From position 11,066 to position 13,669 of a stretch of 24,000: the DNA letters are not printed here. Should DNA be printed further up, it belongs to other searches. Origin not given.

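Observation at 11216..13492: ANTAR domain at the N-terminus of a PP2C phosphatase (an RNA-binding output fused to a phosphatase output)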

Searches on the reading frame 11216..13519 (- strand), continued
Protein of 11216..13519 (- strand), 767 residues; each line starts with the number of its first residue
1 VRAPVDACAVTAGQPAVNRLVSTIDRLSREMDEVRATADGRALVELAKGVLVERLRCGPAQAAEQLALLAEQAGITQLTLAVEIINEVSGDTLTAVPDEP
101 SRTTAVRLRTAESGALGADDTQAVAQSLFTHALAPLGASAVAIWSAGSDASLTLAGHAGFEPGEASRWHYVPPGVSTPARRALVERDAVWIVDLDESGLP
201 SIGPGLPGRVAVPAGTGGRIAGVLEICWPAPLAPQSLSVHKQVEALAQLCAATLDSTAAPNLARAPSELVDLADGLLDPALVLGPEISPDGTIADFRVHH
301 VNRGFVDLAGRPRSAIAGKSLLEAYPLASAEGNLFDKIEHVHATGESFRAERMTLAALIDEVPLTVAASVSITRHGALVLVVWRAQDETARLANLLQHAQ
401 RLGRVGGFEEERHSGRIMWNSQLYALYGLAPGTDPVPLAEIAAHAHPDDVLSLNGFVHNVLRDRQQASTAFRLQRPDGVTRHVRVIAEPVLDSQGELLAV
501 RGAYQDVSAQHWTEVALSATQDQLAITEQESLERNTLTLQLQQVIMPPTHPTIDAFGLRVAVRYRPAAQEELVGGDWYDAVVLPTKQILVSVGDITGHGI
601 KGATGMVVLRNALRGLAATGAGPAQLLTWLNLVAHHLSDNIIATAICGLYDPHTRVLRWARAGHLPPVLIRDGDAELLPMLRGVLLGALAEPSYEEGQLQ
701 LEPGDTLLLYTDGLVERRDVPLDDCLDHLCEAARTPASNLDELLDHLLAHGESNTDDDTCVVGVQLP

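Call 79: fold_search(model_id=the predicted structure, library=pdb)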
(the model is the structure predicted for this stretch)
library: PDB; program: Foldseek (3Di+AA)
matches with E <= 10: 1552; with E <= 0.001: 728
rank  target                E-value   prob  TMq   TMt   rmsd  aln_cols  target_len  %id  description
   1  6ph4_B                1.1e-12  1.00  0.14  0.22  39.6       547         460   14  Full length LOV-PAS-HK construct from the LOV-HK sensory protein from Brucella abortus (light-adapted, construct 15-48 (released 2020-12-30)
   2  3ke6_B                1.5e-12  1.00  0.26  0.54   3.3       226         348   30  The crystal structure of the RsbU and RsbW domains of Rv1364c from Mycobacterium tuberculosis (released 2010-11-10)
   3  3f79_B                1.5e-12  1.00  0.27  0.83   3.2       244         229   23  Structure of pseudo-centered cell crystal form of the C-terminal phosphatase domain of P. aeruginosa RssB (released 2009-11-24)
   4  3f79_D                2.0e-12  1.00  0.26  0.80   3.4       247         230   22  Structure of pseudo-centered cell crystal form of the C-terminal phosphatase domain of P. aeruginosa RssB (released 2009-11-24)
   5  3ke6_A                2.1e-12  1.00  0.25  0.52   3.5       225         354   29  The crystal structure of the RsbU and RsbW domains of Rv1364c from Mycobacterium tuberculosis (released 2010-11-10)
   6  6ph4_A                4.4e-12  1.00  0.13  0.31  34.2       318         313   16  Full length LOV-PAS-HK construct from the LOV-HK sensory protein from Brucella abortus (light-adapted, construct 15-48 (released 2020-12-30)
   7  6pps_D                5.4e-12  1.00  0.13  0.35  22.8       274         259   16  A blue light illuminated LOV-PAS construct from the LOV-HK sensory protein from Brucella abortus (construct 15-273) (released 2020-07-15)
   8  6pps_B                7.0e-12  1.00  0.13  0.35  23.4       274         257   16  A blue light illuminated LOV-PAS construct from the LOV-HK sensory protein from Brucella abortus (construct 15-273) (released 2020-07-15)
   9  3f79_F                8.2e-12  1.00  0.27  0.80   3.4       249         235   21  Structure of pseudo-centered cell crystal form of the C-terminal phosphatase domain of P. aeruginosa RssB (released 2009-11-24)
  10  3f7a_B                9.5e-12  1.00  0.27  0.52   9.8       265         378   22  Structure of Orthorhombic crystal form of Pseudomonas aeruginosa RssB (released 2009-11-24)
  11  6pps_A                1.1e-11  1.00  0.12  0.33  22.4       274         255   16  A blue light illuminated LOV-PAS construct from the LOV-HK sensory protein from Brucella abortus (construct 15-273) (released 2020-07-15)
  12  3eq2_A                1.2e-11  1.00  0.26  0.51   9.3       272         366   20  Structure of Hexagonal Crystal form of Pseudomonas aeruginosa RssB (released 2009-10-20)
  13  8isj_A                1.3e-11  1.00  0.19  0.17  28.8       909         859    9  Pr conformer of Arabidopsis thaliana phytochrome A - AtphyA-Pr (released 2023-08-09)
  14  3f79_E                2.4e-11  1.00  0.27  0.79   3.8       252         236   22  Structure of pseudo-centered cell crystal form of the C-terminal phosphatase domain of P. aeruginosa RssB (released 2009-11-24)
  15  6ndo_A                2.5e-11  1.00  0.15  0.19  24.0       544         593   14  Crystal structure of the dark-adapted full-length bacteriophytochrome XccBphP mutant L193N from Xanthomonas campestris (released 2019-12-18)
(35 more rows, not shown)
